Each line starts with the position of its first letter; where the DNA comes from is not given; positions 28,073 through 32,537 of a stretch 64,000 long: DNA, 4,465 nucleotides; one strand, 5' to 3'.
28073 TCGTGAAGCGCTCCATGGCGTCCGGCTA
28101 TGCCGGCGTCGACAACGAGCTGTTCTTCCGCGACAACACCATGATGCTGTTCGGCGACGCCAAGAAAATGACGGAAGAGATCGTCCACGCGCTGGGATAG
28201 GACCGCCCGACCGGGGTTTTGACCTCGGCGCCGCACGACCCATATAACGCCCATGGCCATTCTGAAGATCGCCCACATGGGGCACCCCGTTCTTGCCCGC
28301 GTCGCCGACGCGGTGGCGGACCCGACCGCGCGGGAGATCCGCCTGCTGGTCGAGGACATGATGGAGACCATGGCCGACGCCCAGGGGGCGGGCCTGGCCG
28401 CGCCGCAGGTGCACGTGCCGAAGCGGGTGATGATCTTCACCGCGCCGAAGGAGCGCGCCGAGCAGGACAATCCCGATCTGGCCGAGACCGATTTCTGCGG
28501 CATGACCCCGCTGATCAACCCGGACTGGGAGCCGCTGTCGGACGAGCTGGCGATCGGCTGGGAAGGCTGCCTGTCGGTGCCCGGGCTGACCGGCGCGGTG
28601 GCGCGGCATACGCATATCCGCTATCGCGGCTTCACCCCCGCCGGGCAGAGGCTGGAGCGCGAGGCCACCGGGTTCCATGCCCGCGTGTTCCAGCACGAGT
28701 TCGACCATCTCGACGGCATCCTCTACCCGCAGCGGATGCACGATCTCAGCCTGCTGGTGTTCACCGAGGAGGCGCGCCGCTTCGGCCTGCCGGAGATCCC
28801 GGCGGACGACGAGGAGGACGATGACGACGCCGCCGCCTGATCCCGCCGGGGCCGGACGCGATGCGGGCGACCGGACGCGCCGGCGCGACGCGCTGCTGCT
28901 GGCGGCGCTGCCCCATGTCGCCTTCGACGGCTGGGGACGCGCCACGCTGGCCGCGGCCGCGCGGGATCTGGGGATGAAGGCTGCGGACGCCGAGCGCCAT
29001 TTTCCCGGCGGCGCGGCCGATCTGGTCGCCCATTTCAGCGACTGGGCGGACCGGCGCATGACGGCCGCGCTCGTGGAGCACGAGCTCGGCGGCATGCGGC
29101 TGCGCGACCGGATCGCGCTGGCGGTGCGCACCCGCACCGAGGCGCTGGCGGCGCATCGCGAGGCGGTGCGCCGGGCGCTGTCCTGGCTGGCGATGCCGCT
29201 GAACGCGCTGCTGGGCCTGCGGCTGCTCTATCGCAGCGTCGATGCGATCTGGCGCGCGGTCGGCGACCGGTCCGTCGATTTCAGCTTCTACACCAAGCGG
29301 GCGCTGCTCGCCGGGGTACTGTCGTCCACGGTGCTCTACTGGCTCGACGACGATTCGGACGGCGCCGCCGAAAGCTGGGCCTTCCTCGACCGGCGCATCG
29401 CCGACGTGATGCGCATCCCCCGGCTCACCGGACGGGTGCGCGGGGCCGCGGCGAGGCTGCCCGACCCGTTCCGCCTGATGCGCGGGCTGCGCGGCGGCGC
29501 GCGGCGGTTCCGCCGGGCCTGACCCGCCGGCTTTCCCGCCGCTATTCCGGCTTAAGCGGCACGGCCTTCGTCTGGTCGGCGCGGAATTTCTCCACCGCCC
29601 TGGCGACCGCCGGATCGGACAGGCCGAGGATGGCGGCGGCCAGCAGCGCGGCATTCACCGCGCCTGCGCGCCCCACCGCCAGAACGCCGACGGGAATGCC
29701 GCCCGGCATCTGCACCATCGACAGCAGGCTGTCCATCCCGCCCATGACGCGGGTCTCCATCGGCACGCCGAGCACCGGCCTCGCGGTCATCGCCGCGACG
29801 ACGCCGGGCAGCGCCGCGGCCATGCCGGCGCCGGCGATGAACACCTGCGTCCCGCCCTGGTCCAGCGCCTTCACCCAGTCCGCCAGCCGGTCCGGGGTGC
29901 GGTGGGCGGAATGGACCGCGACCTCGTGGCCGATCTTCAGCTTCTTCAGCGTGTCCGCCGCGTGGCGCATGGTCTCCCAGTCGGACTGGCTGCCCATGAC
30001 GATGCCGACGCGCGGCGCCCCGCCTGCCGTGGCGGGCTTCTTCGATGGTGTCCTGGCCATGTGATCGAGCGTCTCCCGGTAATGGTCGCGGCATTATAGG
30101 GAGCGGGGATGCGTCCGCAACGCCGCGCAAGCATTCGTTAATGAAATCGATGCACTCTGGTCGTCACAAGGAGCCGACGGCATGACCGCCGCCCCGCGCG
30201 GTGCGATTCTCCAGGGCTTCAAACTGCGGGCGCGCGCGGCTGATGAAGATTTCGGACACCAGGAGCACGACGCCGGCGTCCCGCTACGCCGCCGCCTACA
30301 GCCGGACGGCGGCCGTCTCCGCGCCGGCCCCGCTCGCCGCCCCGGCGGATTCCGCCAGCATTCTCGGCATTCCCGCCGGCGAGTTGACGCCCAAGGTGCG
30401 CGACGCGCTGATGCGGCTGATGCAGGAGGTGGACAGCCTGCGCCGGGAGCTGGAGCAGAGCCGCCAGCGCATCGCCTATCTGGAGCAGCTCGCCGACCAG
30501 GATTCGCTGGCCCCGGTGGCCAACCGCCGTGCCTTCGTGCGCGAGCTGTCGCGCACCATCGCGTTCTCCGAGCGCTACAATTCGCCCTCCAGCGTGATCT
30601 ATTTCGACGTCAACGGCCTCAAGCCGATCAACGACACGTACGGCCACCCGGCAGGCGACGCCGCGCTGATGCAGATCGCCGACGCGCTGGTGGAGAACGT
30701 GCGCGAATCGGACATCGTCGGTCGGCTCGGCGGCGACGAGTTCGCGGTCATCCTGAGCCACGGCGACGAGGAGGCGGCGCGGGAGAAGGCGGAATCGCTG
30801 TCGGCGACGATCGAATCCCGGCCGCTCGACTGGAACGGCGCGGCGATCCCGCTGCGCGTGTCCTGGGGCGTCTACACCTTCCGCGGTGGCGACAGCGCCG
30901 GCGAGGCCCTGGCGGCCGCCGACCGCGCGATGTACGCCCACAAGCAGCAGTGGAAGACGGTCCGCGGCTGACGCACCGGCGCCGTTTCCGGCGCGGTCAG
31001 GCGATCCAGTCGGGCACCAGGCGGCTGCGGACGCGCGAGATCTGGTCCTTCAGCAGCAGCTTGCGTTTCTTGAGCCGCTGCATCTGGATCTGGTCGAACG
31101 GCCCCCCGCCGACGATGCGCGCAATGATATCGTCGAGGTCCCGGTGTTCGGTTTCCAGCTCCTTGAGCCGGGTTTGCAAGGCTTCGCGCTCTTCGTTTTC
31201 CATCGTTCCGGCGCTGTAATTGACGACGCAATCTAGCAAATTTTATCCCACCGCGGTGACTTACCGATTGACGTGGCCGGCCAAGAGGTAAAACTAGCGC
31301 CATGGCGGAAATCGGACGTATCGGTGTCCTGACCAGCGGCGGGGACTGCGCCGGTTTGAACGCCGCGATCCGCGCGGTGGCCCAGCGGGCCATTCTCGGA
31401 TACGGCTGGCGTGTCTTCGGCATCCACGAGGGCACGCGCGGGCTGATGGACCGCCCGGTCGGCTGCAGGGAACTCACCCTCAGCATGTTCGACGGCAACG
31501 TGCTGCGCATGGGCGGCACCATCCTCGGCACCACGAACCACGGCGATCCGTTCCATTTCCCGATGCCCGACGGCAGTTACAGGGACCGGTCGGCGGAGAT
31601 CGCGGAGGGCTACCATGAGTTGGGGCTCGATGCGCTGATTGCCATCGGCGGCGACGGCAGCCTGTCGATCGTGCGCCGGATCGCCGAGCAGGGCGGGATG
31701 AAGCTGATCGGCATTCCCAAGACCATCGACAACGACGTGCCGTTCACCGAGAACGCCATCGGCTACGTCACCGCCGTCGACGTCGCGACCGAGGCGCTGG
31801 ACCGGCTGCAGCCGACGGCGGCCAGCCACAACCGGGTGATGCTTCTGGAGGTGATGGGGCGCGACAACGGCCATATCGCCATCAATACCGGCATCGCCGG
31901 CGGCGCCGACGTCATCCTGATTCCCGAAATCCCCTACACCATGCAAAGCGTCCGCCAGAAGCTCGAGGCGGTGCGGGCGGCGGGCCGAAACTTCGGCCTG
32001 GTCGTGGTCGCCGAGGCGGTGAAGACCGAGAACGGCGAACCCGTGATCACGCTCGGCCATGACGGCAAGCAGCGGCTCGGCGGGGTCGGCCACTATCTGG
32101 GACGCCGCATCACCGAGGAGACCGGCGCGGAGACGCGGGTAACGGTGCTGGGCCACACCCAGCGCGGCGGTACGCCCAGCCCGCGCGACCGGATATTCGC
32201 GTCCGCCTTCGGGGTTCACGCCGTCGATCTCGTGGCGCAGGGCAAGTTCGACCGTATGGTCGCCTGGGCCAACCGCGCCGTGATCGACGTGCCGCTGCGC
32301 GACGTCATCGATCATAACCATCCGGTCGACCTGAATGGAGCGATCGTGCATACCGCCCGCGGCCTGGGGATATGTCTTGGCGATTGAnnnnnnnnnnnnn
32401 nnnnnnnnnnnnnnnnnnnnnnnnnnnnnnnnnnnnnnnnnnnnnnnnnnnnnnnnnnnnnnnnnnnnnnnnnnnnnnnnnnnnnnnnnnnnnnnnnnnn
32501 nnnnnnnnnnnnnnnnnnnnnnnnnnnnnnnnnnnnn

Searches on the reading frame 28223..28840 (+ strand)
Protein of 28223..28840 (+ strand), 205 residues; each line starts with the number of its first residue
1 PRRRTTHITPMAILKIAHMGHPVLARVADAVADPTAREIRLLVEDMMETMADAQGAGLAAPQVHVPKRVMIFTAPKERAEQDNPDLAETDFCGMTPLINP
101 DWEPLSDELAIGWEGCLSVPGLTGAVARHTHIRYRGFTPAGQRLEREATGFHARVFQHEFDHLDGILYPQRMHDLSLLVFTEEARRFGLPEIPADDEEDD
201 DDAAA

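Call 11: search_protein_families(library=pfam, proteins=[window:28223-28840:+], max_evalue=0.01)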
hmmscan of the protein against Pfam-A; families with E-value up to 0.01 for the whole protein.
window:28223-28840:+ (205 aa): 1 family
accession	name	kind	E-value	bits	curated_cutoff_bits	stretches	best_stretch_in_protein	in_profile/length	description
PF01327.26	Pep_deformylase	-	1.5e-47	161.5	22.8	1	14-175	2-153/156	Polypeptide deformylase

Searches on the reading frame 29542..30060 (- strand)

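Call 11: search_protein_families(library=pfam, proteins=[window:29542-30060:-], max_evalue=0.01)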
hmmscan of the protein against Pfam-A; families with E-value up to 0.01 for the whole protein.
window:29542-30060:- (172 aa): 1 family
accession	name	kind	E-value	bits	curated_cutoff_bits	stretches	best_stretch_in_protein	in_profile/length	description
PF00731.26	AIRC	-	1.1e-56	191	30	1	17-165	1-147/148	AIR carboxylase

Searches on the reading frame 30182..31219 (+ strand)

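Call 11: search_protein_families(library=pfam, proteins=[window:30182-31219:+], max_evalue=0.01)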
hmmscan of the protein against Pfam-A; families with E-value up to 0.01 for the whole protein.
window:30182-31219:+ (345 aa): 1 family
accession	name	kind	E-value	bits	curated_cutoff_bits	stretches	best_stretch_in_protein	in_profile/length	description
PF15315.11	FRG2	-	0.0053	17.3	27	1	74-148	68-140/183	Facioscapulohumeral muscular dystrophy candidate 2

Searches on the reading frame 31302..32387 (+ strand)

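Call 11: search_protein_families(library=pfam, proteins=[window:31302-32387:+], max_evalue=0.01)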
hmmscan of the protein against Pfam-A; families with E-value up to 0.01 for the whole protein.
window:31302-32387:+ (361 aa): 1 family
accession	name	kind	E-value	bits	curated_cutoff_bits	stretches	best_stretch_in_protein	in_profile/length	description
PF00365.25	PFK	-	5e-95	318.5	30.9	1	6-311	1-277/277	Phosphofructokinase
